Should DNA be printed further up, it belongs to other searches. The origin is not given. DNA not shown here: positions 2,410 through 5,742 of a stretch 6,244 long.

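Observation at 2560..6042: Uncharacterised two-gene envelope cassette: secreted Gly/Tyr protein plus a membrane-anchored stalk protein with a Tyr-rich distal head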

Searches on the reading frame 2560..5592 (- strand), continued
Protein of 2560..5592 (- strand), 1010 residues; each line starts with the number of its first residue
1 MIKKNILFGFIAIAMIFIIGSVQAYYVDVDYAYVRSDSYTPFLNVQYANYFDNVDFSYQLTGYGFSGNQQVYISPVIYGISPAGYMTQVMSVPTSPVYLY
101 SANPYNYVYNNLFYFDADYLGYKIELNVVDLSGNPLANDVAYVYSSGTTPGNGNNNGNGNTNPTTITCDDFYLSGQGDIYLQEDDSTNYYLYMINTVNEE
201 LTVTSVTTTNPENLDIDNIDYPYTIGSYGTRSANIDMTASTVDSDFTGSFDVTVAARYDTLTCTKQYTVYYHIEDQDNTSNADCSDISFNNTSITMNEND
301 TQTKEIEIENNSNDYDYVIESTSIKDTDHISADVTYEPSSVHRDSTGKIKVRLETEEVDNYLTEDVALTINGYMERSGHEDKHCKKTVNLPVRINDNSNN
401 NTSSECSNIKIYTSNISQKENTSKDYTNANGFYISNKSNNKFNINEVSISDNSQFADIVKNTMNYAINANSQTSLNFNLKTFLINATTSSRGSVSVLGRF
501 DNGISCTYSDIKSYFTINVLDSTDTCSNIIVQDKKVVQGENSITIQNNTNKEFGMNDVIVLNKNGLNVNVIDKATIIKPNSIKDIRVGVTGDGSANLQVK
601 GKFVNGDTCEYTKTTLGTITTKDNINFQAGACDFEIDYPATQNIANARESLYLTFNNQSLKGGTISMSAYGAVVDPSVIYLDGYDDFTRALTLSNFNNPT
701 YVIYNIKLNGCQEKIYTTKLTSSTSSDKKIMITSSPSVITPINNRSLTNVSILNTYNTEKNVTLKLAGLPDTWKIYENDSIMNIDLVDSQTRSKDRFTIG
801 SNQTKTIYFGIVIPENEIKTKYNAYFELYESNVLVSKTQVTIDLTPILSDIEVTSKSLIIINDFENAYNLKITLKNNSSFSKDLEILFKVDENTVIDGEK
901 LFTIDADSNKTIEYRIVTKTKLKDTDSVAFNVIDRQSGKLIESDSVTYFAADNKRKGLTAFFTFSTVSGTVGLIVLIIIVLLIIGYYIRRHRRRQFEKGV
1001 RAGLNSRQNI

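Call 33: fold_search(model_id=the predicted structure, library=pdb)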
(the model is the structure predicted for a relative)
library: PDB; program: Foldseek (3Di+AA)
matches with E <= 10: 1953; with E <= 0.001: 244
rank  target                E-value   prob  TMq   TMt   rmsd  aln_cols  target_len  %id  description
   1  9ijj_h                1.9e-26  1.00  0.13  0.11  33.4      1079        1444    9  In situ structure of the central apparatus in mouse sperm axoneme. (released 2025-06-04)
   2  9ijj_O                3.7e-26  1.00  0.10  0.08  86.3      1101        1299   10  In situ structure of the central apparatus in mouse sperm axoneme. (released 2025-06-04)
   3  7som_D                7.0e-26  1.00  0.14  0.11  39.2      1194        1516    8  Ciliary C2 central pair apparatus isolated from Chlamydomonas reinhardtii (released 2022-04-13)
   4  9ijj_4I               2.5e-24  1.00  0.12  0.05  88.6      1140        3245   11  In situ structure of the central apparatus in mouse sperm axoneme. (released 2025-06-04)
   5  7sqc_O0               3.6e-23  1.00  0.12  0.11  57.7       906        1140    8  Ciliary C1 central pair apparatus isolated from Chlamydomonas reinhardtii (released 2022-04-13)
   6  9ijj_C                5.4e-23  1.00  0.14  0.14  59.1       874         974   10  In situ structure of the central apparatus in mouse sperm axoneme. (released 2025-06-04)
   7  9ijj_4G               1.0e-22  1.00  0.12  0.04  90.8      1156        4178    9  In situ structure of the central apparatus in mouse sperm axoneme. (released 2025-06-04)
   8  9ijj_4H               1.2e-21  1.00  0.15  0.07  33.7      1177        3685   10  In situ structure of the central apparatus in mouse sperm axoneme. (released 2025-06-04)
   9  7sqc_2B               1.9e-19  1.00  0.10  0.13  54.7       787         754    8  Ciliary C1 central pair apparatus isolated from Chlamydomonas reinhardtii (released 2022-04-13)
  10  9ijj_4A               3.0e-19  1.00  0.10  0.05  61.0      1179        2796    9  In situ structure of the central apparatus in mouse sperm axoneme. (released 2025-06-04)
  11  7sqc_2A               6.0e-19  1.00  0.10  0.13  55.7       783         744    8  Ciliary C1 central pair apparatus isolated from Chlamydomonas reinhardtii (released 2022-04-13)
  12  7n6g_4C               2.8e-16  1.00  0.09  0.14  44.4       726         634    8  C1 of central pair (released 2022-05-18)
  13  6tav_C                4.2e-16  1.00  0.12  0.10  40.4       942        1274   10  Crystal structure of endopeptidase-induced alpha2-macroglobulin (released 2021-05-12)
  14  7q60                  2.2e-15  1.00  0.11  0.10  40.8       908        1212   10  Structure of TEV cleaved A2ML1 (A2ML1-TE) (released 2022-04-20)
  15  7o7n_A                3.2e-15  1.00  0.11  0.09  44.2      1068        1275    9  (h-alpha2M)4 semiactivated I state (released 2022-04-13)
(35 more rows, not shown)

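Call 34: search_solved_structures(query=A2, max_evalue=1)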
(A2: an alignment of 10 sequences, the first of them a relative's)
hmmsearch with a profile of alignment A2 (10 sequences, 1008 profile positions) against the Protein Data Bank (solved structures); distinct sequences matched with E-value up to 1: 1.
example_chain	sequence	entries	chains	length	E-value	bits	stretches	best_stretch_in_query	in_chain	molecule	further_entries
7dtd_B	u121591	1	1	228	6.3e-05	24.1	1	891-1001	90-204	Sodium channel subunit beta-4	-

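Call 48: find_encoding_contigs(protein=P0003, flank=10000, max_places=1)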
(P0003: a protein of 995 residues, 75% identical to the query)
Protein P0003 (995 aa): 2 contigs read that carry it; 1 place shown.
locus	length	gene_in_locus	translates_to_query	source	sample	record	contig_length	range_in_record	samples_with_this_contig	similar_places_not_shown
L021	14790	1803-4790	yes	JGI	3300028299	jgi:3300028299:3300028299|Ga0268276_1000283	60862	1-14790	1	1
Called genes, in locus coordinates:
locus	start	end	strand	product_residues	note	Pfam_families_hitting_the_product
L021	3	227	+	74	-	?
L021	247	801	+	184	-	-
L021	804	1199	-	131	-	-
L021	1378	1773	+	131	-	-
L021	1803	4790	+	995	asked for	-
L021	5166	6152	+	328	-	PF00297:Ribosomal_L3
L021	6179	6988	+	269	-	PF00573:Ribosomal_L4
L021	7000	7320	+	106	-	PF00276:Ribosomal_L23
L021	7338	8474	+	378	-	PF03947:Ribosomal_L2_C, PF00203:Ribosomal_S19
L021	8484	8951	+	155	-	PF00237:Ribosomal_L22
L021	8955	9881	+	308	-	PF07650:KH_2, PF00189:Ribosomal_S3_C (weak)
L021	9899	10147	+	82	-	PF00831:Ribosomal_L29 (weak)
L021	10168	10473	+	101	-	PF01253:SUI1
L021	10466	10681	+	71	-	PF01868:RNase_P-MRP_p29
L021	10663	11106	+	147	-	PF00366:Ribosomal_S17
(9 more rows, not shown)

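Call 52: search_protein_representatives(alignment_id=A2)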
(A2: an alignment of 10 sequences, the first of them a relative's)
Query: 10 sequences, 1008 profile positions. Proteins with E-value up to 0.001 (for the whole library): 179; up to 1e-10: 119; up to 1e-30: 42. The best 150 are listed.
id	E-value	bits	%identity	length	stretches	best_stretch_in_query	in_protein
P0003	0.0e+00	1746.3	-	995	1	1-995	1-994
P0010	0.0e+00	1512.0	-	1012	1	1-1007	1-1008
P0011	0.0e+00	1346.5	-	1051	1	1-1006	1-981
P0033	8.2e-269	910.9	-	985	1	12-992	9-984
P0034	6.3e-264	894.8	-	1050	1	10-1003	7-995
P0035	7.6e-256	868.0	-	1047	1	8-1005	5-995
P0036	3.0e-236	803.2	-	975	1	10-982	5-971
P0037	3.5e-230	783.1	-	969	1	10-982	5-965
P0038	1.3e-229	781.2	-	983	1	1-991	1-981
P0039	1.2e-219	748.1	-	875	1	165-998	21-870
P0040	2.1e-218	744.1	-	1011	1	2-999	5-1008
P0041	6.9e-204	696.0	-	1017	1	5-1006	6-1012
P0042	5.4e-190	650.0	-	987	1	4-985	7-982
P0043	8.0e-184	629.6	-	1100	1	98-989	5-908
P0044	3.9e-120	418.8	-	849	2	162-615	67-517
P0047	4.9e-66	239.7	-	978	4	281-536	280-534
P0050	7.1e-60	219.3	-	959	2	270-990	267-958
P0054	4.1e-48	180.3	-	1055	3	405-988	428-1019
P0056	4.8e-46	173.5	-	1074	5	282-531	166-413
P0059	6.6e-42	159.8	-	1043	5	278-525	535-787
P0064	9.5e-36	139.4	-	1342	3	389-519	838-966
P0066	1.7e-34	135.3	-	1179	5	263-524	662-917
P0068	4.8e-34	133.8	-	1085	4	273-524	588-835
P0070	8.6e-33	129.6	-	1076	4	284-552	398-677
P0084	9.0e-25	103.1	-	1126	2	273-523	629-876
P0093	2.9e-21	91.4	-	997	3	396-516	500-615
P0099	3.7e-20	87.8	-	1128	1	276-604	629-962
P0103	1.8e-19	85.5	-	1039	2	278-592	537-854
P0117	1.2e-16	76.2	-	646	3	282-525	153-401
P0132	8.1e-14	66.8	-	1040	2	389-525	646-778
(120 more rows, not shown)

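Call 56: search_protein_families(library=pfam, proteins=[P0047, P0050, P0054, P0056, P0059, P0064, P0066, P0084, P0117], max_evalue=0.01)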
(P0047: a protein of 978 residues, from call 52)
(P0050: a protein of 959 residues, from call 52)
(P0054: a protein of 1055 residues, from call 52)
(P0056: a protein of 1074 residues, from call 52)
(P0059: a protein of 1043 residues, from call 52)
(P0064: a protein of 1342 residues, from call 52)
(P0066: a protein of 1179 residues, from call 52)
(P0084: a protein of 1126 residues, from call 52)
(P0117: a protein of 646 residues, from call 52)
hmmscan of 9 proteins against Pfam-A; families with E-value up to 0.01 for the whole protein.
P0047 (978 aa): 3 families
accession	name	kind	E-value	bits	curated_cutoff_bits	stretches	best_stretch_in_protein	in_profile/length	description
PF19516.4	DUF6049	-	1.7e-07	30.7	30.1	1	724-823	552-652/708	Family of unknown function (DUF6049)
PF10633.15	NPCBM_assoc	-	0.00016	22.3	24.4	0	866-913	12-62/78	NPCBM-associated, NEW3 domain of alpha-galactosidase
PF07610.17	DUF1573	-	0.0057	17.1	26.1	0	173-242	12-77/98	Protein of unknown function (DUF1573)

P0050 (959 aa): 5 families
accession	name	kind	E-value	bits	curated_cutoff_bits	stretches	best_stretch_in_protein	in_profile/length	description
PF11614.14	FixG_C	-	5.1e-11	43.2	25.6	1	833-912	25-103/119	IG-like fold at C-terminal of FixG, putative oxidoreductase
PF10633.15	NPCBM_assoc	-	6.1e-06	26.8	24.4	0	839-897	3-63/78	NPCBM-associated, NEW3 domain of alpha-galactosidase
PF07610.17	DUF1573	-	0.0012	19.2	26.1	0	704-764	35-93/98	Protein of unknown function (DUF1573)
PF24053.1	DUF7356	-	0.0053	17.1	27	0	743-797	33-84/105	Domain of unknown function (DUF7356)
PF22066.2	Cep192_D8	-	0.0072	17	33.5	0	740-813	19-90/101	Cep192 domain 8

P0054 (1055 aa): 0 families

P0056 (1074 aa): 2 families
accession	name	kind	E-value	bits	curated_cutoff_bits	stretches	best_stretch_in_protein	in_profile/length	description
PF11992.13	TgpA_N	-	0.00057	19.4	30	1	963-1043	104-187/333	TgpA N-terminal domain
PF22076.2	Cep192_D6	-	0.003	18.2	35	0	541-611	9-70/101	Cep192 domain 6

P0059 (1043 aa): 2 families
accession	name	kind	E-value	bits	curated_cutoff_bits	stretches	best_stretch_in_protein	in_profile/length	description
PF22544.2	HYDIN_VesB_CFA65-like_Ig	-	2e-05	25.2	25.5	0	917-992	15-91/100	HYDIN/CFA65/VesB-like, Ig-like domain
PF11614.14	FixG_C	-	0.0011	19.6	25.6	0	323-381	36-94/119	IG-like fold at C-terminal of FixG, putative oxidoreductase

P0064 (1342 aa): 9 families
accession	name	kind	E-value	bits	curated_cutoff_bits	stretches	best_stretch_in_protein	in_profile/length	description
PF05345.18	He_PIG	-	3e-09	37.6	24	0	377-407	65-95/96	Putative Ig domain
PF23722.1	Beta-sand_DEX1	-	1.5e-07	32.3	27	0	377-406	68-97/99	DEX1 beta-sandwich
PF17963.7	Big_9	-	3.8e-07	31.3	23.6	3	310-406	1-89/89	Bacterial Ig domain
PF22544.2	HYDIN_VesB_CFA65-like_Ig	-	6.5e-05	23.5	25.5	0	989-1064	15-87/100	HYDIN/CFA65/VesB-like, Ig-like domain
PF22352.2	K319L-like_PKD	-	0.00016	22.1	27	0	381-407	58-84/84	K319L-like, PKD domain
PF07610.17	DUF1573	-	0.00074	19.9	26.1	0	1223-1298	22-96/98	Protein of unknown function (DUF1573)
PF12870.14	DUF4878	-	0.00079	20.2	24.1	0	384-410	81-107/112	Domain of unknown function (DUF4878)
PF02018.23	CBM_4_9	-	0.0026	18.6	25.9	1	26-153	5-131/136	Carbohydrate binding domain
PF09136.16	Glucodextran_B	-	0.007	16.7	27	0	382-408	56-82/83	Glucodextranase, domain B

P0066 (1179 aa): 3 families
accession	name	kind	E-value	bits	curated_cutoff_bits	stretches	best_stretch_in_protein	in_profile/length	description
PF23722.1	Beta-sand_DEX1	-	1.7e-07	32.2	27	0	215-251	63-99/99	DEX1 beta-sandwich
PF07610.17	DUF1573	-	0.00022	21.6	26.1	0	694-773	12-85/98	Protein of unknown function (DUF1573)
PF16392.11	DUF5001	-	0.0094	16.4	23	0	820-840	11-31/86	Ig-like domain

P0084 (1126 aa): 2 families
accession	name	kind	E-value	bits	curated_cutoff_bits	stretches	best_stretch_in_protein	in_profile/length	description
PF22544.2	HYDIN_VesB_CFA65-like_Ig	-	0.00061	20.4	25.5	0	774-841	14-79/100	HYDIN/CFA65/VesB-like, Ig-like domain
PF18540.6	DUF5626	-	0.0022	18.8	26.7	1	764-865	18-110/120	Domain of unknown function (DUF5626)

P0117 (646 aa): 0 families

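Call 58: find_encoding_contigs(protein=P0039, flank=6000, max_places=2)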
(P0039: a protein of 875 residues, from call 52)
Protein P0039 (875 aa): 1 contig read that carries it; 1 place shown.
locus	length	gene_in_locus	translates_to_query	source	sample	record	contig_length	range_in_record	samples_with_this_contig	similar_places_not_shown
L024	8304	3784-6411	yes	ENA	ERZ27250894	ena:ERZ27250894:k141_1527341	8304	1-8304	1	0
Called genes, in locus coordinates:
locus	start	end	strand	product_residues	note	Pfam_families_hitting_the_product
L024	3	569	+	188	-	?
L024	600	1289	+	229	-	PF02732:ERCC4, PF00633:HHH (faint), PF12826:HHH_2, PF14520:HHH_5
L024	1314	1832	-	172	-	-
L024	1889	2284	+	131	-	PF01201:Ribosomal_S8e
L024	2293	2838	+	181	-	-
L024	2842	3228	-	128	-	-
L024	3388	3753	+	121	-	-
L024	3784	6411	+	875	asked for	-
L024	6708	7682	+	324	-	PF00297:Ribosomal_L3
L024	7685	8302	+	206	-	?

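Call 61: find_encoding_contigs(protein=P0044, flank=6000, max_places=1)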
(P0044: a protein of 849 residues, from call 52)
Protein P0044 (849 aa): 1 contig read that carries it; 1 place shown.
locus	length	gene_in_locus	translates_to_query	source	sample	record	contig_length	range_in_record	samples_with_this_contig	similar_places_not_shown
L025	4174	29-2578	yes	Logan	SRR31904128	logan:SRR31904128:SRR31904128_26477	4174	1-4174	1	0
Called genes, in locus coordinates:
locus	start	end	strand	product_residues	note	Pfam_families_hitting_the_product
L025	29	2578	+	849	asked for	-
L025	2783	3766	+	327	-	PF00297:Ribosomal_L3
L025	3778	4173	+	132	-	?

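Call 62: find_encoding_contigs(protein=P0050, flank=6000, max_places=1)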
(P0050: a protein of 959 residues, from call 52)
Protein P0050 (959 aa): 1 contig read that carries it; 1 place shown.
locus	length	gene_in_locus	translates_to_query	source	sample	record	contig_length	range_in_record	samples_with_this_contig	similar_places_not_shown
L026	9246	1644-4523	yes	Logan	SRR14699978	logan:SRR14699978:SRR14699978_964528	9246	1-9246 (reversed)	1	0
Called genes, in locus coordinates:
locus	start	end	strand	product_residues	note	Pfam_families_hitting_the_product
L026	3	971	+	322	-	?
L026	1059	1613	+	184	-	-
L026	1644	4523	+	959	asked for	PF11614:FixG_C (faint), PF10633:NPCBM_assoc (faint)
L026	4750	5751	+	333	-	PF00297:Ribosomal_L3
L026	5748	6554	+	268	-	PF00573:Ribosomal_L4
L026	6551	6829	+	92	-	PF00276:Ribosomal_L23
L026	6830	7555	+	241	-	PF00181:Ribosomal_L2_N (faint), PF03947:Ribosomal_L2_C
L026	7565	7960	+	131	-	PF00203:Ribosomal_S19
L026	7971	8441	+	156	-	PF00237:Ribosomal_L22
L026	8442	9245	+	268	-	?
